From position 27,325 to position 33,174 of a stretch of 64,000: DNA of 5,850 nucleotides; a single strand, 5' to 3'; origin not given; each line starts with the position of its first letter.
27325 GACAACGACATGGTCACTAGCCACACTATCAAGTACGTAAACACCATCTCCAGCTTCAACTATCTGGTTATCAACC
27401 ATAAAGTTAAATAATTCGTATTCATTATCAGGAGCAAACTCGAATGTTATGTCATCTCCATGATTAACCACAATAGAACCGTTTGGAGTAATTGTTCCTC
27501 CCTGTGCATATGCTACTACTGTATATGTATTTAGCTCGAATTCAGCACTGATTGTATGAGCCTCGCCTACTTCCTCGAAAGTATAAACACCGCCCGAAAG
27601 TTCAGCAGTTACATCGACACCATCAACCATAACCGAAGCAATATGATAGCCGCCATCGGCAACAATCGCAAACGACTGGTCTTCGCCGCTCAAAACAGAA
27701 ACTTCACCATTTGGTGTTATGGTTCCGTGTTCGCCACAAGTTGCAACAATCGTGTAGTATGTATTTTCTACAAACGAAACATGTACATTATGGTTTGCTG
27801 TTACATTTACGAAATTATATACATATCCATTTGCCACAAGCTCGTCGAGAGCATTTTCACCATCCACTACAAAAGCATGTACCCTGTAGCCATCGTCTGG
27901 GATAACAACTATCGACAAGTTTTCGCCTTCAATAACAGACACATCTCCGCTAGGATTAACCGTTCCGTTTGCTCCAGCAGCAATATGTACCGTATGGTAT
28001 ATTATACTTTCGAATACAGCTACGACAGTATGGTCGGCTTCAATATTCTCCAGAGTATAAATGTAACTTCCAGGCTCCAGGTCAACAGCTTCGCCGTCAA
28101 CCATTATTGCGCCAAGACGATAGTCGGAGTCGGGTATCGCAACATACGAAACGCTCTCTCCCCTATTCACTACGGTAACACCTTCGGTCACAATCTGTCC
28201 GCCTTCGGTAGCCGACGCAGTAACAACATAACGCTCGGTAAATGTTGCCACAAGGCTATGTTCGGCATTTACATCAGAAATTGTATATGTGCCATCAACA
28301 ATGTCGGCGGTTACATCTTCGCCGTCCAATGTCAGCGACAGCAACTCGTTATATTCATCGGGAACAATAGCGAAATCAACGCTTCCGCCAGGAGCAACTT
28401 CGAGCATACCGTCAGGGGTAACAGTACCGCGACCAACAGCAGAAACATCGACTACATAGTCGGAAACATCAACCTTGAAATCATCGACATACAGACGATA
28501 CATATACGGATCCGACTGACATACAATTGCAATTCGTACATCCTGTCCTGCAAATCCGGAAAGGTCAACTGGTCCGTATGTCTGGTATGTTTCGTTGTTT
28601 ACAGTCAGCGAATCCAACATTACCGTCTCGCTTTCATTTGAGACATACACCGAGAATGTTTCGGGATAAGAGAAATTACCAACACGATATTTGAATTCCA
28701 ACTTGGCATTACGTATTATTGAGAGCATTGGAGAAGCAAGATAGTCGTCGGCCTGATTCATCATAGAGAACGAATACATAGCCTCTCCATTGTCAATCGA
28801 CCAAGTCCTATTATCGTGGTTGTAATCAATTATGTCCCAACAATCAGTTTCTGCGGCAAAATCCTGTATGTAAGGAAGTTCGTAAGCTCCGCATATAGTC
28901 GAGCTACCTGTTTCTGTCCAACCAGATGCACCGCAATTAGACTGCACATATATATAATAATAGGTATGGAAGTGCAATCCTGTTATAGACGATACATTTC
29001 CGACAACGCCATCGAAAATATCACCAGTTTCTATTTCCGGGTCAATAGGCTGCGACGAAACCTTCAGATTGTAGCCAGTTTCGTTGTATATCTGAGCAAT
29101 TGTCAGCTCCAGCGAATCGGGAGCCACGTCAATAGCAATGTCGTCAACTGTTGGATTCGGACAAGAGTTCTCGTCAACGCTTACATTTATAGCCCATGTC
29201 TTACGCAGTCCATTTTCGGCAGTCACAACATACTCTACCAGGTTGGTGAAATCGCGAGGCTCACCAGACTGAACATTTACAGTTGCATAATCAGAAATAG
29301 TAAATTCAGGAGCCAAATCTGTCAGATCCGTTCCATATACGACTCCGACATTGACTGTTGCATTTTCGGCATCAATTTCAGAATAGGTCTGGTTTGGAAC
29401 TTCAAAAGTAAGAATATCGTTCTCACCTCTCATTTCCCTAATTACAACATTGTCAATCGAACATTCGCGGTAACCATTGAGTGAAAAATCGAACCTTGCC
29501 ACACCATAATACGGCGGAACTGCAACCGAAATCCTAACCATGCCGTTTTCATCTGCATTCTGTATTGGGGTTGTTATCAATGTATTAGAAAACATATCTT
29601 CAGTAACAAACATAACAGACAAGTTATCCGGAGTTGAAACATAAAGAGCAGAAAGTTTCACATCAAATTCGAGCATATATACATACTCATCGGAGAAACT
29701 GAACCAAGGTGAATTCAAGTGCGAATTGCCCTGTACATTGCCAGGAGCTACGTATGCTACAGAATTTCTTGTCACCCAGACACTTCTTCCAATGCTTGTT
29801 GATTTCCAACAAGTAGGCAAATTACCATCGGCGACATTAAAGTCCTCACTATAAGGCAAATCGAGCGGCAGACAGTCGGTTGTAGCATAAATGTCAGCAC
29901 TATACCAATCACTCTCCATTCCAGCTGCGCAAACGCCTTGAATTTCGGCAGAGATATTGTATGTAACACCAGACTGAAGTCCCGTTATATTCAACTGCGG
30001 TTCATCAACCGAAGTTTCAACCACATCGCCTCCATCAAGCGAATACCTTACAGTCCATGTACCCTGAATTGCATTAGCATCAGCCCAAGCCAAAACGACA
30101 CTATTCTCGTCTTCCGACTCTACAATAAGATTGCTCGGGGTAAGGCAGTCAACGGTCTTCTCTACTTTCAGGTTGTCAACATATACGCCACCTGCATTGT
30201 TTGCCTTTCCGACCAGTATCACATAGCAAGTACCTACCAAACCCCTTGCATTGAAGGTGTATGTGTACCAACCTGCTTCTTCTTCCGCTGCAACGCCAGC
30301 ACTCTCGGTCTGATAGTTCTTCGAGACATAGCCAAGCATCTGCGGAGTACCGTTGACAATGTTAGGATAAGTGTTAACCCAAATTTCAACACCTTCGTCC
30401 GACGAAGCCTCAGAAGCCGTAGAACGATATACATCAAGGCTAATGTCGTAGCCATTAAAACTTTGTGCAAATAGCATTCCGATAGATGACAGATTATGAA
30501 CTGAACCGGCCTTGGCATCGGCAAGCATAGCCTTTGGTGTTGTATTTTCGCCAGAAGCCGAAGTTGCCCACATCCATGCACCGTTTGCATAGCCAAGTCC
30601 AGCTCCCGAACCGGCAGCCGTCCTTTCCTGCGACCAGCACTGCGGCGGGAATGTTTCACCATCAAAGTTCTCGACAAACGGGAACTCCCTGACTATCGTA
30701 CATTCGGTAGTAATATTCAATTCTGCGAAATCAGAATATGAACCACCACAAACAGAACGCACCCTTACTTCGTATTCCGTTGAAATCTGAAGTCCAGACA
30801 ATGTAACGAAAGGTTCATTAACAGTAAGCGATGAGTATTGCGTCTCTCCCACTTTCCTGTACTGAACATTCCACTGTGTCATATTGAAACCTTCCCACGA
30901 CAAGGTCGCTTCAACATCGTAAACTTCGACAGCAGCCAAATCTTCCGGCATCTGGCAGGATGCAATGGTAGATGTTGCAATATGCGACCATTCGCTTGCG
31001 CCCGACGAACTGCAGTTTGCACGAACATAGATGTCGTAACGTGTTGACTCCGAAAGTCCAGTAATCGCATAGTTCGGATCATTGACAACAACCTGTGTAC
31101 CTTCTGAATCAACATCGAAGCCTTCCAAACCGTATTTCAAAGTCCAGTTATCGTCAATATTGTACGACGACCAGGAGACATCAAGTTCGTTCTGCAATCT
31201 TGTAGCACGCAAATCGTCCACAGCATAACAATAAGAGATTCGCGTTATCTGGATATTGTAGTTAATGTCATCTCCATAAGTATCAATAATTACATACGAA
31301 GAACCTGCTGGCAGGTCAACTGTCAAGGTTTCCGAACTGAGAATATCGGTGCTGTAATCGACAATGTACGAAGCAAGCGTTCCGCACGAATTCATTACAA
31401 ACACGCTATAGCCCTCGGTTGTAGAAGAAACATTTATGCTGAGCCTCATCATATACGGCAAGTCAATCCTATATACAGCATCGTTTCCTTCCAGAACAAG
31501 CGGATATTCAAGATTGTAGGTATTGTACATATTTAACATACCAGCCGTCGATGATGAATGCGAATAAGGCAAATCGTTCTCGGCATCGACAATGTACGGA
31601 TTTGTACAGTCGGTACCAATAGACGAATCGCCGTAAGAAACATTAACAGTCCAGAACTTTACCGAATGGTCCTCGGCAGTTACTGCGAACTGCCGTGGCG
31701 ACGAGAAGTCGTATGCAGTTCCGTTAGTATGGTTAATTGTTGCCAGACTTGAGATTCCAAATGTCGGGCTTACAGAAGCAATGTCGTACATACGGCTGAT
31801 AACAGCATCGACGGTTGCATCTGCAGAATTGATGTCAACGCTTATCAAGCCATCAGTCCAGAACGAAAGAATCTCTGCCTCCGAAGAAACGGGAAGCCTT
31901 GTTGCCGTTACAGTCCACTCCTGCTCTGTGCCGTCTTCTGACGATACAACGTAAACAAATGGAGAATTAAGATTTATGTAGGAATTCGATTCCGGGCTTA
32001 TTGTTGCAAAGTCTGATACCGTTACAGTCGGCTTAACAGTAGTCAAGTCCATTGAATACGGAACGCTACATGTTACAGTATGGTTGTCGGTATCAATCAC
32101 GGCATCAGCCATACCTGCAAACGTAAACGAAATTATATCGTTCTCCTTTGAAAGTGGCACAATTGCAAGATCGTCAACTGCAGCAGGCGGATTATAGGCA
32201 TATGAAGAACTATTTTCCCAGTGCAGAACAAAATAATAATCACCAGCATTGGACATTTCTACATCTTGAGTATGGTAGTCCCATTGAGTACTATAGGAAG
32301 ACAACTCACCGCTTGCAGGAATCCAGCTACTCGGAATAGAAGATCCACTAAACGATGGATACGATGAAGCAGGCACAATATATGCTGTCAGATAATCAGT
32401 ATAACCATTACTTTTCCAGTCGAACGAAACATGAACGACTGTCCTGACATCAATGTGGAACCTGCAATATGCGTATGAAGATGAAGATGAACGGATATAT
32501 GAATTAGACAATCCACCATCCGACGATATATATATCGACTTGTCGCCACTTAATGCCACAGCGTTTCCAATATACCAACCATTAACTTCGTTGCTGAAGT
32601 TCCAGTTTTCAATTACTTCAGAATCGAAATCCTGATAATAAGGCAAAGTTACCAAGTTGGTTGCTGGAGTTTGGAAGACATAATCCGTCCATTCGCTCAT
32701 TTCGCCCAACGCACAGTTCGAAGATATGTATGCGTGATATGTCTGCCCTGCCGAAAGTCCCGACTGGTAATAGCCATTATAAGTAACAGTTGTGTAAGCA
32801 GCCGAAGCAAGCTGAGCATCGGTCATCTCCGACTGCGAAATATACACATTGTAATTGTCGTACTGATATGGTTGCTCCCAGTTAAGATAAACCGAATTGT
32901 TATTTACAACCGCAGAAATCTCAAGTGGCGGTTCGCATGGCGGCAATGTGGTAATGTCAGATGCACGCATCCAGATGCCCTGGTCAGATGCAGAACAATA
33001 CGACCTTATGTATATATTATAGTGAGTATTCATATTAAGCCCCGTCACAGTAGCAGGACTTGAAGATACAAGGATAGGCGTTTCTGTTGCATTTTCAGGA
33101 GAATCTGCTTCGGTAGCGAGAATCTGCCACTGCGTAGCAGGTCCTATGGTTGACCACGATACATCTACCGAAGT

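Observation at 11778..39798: Two adjacent >4,500-aa T9SS cargo genes with different sorting-domain classes fill 27 kb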

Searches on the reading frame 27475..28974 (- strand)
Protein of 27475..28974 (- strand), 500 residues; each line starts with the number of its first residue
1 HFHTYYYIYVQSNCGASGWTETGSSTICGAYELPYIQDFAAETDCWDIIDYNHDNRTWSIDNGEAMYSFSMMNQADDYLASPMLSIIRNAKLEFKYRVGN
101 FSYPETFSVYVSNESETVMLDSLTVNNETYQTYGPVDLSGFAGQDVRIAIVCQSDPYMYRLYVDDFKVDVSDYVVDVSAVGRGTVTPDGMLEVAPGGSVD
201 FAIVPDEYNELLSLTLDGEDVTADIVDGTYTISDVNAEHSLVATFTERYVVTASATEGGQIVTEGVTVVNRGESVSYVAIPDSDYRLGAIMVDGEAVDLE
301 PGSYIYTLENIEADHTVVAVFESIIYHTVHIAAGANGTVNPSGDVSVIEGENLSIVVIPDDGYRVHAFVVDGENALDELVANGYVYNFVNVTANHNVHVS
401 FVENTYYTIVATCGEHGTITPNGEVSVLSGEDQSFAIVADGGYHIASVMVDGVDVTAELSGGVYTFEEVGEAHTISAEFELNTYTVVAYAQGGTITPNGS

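Call 17: search_protein_families(library=pfam, proteins=[window:27475-28974:-], max_evalue=0.01)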
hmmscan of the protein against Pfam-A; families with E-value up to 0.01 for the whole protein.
window:27475-28974:- (500 aa): 2 families
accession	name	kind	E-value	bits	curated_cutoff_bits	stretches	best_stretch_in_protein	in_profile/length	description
PF18998.6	Flg_new_2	-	4.8e-19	68.6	23.6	2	327-401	1-69/73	Divergent InlB B-repeat domain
PF14913.11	DPCD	-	0.00064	19.6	27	1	55-120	56-123/189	DPCD protein family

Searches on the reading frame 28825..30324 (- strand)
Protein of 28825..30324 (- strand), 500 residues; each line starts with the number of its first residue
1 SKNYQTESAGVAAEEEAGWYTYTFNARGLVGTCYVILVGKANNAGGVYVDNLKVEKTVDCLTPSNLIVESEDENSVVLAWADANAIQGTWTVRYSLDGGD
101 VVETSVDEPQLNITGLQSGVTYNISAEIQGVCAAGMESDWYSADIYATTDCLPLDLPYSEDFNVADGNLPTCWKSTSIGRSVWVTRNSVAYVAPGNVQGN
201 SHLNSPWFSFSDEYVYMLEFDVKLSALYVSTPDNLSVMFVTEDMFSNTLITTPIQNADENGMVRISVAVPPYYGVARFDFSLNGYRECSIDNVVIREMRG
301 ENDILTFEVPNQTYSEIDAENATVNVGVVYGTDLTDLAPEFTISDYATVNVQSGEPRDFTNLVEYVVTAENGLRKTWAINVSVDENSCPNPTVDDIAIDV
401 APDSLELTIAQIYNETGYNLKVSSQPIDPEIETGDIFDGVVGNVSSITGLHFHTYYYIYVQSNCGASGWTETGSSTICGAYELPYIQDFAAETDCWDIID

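Call 17: search_protein_families(library=pfam, proteins=[window:28825-30324:-], max_evalue=0.01)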
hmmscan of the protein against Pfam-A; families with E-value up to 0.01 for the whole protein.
window:28825-30324:- (500 aa): 3 families
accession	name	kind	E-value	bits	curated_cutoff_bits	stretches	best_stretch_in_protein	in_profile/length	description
PF00041.27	fn3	-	1.4e-08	35.3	25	1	62-139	2-79/84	Fibronectin type III domain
PF16410.10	DUF5018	-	3e-06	26.8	38.2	1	303-383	135-215/352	Domain of unknown function (DUF5018)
PF22243.2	DUF5018-rel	-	0.00037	21.1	28.1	1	334-380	64-115/115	DUF5018-related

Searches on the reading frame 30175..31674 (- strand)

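Call 17: search_protein_families(library=pfam, proteins=[window:30175-31674:-], max_evalue=0.01)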
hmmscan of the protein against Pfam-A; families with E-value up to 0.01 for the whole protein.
window:30175-31674:- (500 aa): 4 families
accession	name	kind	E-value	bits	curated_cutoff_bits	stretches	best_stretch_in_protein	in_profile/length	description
PF00041.27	fn3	-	3.8e-12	46.7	25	2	243-314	3-75/84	Fibronectin type III domain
PF25059.1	FN3_DSCAM-DSCAML_C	-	4.7e-06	27.3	39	0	262-308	17-65/89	DSCAM/DSCAML C-terminal Fn3-like domain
PF16656.11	Pur_ac_phosph_N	-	0.00021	22.2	30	0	160-234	11-93/93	Purple acid Phosphatase, N-terminal domain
PF09294.16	Interfer-bind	-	0.0065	17.2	21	0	260-307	36-84/104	Interferon-alpha/beta receptor, fibronectin type III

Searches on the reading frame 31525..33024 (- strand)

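Call 17: search_protein_families(library=pfam, proteins=[window:31525-33024:-], max_evalue=0.01)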
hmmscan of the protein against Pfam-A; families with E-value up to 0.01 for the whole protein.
window:31525-33024:- (500 aa): 3 families
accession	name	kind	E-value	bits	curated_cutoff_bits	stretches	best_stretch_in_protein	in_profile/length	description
PF16410.10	DUF5018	-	7.6e-11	41.9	38.2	2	294-373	133-212/352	Domain of unknown function (DUF5018)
PF22243.2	DUF5018-rel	-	6.8e-06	26.7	28.1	0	419-461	68-115/115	DUF5018-related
PF00041.27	fn3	-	0.00028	21.4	25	1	32-113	2-78/84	Fibronectin type III domain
